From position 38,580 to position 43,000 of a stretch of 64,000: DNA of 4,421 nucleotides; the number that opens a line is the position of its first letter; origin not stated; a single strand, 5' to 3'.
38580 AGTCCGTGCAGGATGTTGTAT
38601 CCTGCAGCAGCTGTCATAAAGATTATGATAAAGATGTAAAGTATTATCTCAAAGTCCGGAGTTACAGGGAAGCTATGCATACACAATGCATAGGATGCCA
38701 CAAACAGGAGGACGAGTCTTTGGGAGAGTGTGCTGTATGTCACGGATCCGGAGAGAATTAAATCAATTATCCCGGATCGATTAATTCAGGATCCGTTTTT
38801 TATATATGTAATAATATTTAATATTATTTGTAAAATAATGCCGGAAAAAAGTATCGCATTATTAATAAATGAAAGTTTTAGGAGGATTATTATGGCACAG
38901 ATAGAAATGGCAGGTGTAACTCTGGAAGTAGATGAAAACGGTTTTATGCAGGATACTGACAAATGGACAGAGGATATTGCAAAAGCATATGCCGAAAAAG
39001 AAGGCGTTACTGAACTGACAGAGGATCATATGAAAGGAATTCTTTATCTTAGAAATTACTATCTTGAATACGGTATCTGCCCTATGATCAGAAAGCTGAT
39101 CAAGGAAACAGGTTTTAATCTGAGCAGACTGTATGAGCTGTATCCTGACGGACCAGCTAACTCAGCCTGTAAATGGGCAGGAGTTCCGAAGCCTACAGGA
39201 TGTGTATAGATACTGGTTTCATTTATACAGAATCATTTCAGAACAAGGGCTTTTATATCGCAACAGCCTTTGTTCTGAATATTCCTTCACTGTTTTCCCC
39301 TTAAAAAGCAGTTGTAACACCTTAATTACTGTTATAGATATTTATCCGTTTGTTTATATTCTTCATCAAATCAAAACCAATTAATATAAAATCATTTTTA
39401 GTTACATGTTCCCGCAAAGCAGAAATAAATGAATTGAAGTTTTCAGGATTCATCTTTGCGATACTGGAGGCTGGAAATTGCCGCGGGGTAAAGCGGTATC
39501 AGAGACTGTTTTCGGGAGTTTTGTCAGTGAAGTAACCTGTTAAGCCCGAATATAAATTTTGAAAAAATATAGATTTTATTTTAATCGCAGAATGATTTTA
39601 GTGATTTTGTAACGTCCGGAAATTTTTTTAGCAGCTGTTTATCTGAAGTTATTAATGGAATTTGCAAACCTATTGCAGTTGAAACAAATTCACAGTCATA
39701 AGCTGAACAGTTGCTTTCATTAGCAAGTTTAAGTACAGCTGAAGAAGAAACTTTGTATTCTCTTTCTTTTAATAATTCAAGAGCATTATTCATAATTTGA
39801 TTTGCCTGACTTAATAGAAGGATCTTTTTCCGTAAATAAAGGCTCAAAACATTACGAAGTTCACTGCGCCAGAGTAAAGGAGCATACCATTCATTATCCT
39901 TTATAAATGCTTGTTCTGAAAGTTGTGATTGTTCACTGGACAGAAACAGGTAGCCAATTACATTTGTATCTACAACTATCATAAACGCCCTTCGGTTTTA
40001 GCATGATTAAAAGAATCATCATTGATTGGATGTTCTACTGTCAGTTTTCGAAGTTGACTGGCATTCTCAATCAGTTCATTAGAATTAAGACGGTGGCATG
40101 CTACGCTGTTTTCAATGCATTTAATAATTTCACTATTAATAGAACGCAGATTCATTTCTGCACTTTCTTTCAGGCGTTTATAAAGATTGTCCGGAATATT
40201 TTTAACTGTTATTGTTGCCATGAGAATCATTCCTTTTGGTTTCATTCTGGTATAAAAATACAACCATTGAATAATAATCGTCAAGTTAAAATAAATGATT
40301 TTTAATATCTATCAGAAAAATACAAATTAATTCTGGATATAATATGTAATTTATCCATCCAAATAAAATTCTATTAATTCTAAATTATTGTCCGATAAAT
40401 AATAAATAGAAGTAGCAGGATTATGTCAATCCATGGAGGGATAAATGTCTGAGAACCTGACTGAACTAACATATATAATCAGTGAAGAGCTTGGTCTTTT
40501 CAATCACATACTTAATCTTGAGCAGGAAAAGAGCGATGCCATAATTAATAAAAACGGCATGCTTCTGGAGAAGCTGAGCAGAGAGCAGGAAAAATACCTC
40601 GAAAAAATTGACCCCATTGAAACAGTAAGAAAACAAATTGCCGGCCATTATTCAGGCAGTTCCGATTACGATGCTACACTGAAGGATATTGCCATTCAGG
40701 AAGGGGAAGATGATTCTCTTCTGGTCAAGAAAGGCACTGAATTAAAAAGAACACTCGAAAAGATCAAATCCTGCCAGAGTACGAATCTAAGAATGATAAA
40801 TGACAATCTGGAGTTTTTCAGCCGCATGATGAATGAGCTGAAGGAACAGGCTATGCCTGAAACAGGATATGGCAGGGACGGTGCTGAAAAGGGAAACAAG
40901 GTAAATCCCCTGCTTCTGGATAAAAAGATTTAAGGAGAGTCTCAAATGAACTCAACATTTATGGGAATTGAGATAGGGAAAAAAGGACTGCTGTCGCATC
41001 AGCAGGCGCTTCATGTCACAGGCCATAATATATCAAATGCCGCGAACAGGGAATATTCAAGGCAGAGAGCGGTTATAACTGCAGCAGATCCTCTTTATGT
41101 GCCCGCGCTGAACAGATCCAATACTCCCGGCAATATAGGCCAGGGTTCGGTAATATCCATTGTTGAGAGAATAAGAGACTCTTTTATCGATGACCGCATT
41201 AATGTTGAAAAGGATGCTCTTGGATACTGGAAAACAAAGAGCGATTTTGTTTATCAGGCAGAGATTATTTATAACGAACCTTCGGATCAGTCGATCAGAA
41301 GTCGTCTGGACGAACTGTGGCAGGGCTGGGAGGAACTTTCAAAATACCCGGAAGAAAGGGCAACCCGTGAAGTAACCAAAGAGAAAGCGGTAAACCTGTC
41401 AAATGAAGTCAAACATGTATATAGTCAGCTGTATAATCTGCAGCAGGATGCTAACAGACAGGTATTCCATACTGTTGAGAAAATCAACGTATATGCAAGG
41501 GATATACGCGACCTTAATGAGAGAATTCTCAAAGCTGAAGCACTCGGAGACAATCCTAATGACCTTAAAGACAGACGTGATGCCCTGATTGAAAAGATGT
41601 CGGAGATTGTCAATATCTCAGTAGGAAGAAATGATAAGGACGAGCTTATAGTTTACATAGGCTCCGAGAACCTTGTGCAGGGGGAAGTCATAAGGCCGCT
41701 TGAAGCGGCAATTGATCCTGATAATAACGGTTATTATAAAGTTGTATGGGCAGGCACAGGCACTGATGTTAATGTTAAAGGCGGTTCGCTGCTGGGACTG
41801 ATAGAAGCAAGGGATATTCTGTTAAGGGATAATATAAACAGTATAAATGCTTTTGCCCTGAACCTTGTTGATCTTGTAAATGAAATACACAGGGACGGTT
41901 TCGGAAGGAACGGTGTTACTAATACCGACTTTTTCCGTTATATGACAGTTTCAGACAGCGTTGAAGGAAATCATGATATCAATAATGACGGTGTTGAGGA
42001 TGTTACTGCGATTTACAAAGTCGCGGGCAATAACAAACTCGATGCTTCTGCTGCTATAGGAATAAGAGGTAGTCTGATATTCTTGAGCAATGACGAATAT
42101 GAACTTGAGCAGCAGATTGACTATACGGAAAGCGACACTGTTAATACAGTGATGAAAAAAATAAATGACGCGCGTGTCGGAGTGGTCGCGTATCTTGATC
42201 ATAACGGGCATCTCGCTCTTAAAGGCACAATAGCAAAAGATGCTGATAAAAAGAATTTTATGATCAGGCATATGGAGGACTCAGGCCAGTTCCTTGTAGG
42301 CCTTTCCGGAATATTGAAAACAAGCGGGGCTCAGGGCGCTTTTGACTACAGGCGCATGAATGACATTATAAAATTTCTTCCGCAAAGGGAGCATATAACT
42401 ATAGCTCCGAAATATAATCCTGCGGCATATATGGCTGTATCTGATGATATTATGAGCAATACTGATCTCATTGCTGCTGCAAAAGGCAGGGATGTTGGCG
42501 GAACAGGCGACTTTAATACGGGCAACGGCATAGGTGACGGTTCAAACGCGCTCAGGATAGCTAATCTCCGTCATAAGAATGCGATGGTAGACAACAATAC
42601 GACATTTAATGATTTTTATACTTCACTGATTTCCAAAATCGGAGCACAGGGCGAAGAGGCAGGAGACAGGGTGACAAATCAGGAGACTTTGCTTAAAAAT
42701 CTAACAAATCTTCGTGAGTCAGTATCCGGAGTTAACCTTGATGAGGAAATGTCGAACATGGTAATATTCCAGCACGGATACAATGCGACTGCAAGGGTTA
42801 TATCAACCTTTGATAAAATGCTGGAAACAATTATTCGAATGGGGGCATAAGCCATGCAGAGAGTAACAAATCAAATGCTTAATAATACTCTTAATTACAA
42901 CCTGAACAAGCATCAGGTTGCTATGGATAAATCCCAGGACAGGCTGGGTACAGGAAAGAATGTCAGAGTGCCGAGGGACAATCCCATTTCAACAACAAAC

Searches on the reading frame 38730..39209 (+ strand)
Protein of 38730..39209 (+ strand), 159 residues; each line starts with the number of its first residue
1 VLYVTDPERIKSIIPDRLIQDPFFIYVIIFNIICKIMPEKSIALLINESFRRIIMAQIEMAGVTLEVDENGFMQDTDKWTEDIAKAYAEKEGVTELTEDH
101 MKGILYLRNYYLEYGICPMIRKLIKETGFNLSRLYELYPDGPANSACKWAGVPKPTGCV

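Call 45: search_protein_families(library=pfam, proteins=[window:38730-39209:+], max_evalue=0.001)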
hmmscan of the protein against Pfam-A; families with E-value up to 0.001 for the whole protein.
window:38730-39209:+ (159 aa): 1 family
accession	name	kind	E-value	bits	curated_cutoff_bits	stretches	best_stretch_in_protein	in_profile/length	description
PF04358.19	DsrC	-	3e-32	111.7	24.9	1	60-159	2-107/107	DsrC like protein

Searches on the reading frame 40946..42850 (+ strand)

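Call 45: search_protein_families(library=pfam, proteins=[window:40946-42850:+], max_evalue=0.001)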
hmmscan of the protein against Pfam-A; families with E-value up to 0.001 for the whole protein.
window:40946-42850:+ (634 aa): 4 families
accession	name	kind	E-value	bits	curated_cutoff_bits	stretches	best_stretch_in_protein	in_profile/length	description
PF22638.1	FlgK_D1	-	1.8e-55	188.5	28.6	1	104-330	3-233/233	Flagellar hook-associated protein FlgK helical domain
PF06429.18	Flg_bbr_C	-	1.4e-11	44.1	23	1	593-632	7-46/46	Flagellar basal body rod FlgEFG protein C-terminal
PF09755.14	DUF2046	-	0.00055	19.6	24.7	0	131-220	206-292/305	Uncharacterized conserved protein H4 (DUF2046)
PF07196.18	Flagellin_IN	-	0.00062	20.3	22.7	0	391-427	15-53/55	Flagellin hook IN motif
